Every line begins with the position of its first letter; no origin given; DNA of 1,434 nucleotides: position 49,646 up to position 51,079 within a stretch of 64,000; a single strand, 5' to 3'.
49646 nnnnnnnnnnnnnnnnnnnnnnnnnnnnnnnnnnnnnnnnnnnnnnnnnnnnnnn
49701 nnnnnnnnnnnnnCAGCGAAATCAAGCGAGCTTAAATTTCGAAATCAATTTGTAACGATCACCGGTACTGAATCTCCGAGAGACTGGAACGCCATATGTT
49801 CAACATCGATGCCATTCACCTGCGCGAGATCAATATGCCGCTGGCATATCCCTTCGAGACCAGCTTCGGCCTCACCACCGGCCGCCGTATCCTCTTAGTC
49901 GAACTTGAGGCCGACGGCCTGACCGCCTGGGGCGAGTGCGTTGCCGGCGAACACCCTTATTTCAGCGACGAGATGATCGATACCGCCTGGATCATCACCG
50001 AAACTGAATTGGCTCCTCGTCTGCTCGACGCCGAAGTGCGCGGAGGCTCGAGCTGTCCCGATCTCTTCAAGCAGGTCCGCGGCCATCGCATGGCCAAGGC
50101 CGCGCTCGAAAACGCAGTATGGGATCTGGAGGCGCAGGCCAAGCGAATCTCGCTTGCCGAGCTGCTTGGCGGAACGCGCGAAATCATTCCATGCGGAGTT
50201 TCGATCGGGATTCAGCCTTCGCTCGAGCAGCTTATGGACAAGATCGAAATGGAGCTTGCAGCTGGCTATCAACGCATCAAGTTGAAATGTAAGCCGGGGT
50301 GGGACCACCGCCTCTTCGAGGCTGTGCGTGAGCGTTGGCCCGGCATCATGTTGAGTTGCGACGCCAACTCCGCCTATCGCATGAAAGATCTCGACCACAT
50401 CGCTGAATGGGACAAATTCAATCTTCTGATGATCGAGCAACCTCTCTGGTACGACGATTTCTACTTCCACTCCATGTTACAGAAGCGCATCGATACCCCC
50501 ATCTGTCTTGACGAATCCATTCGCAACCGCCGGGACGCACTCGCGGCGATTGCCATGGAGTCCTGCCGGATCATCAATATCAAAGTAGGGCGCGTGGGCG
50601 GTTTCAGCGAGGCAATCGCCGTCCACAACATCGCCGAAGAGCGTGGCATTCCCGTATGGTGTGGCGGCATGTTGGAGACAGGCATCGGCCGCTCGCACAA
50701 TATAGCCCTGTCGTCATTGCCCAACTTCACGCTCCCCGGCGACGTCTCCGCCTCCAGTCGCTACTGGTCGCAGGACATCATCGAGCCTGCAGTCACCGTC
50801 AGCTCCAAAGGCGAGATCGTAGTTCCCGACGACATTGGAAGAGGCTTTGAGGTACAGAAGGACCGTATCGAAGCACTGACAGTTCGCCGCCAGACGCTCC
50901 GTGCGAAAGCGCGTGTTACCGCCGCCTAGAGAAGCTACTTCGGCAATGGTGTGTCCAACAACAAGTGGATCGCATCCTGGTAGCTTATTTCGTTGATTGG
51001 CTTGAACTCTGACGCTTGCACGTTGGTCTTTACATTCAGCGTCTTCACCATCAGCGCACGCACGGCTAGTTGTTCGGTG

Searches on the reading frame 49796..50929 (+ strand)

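Call 86: search_protein_families(library=pfam, proteins=[window:49796-50929:+], max_evalue=0.00001)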
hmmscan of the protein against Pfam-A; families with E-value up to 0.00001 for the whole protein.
window:49796-50929:+ (377 aa): 2 families
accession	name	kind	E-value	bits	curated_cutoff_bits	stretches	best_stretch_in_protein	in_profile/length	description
PF13378.12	MR_MLE_C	-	2.7e-39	135.6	29.4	1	151-356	7-218/219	Enolase C-terminal domain-like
PF02746.21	MR_MLE_N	-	2.1e-12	47.7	22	1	10-125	7-117/117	Mandelate racemase / muconate lactonizing enzyme, N-terminal domain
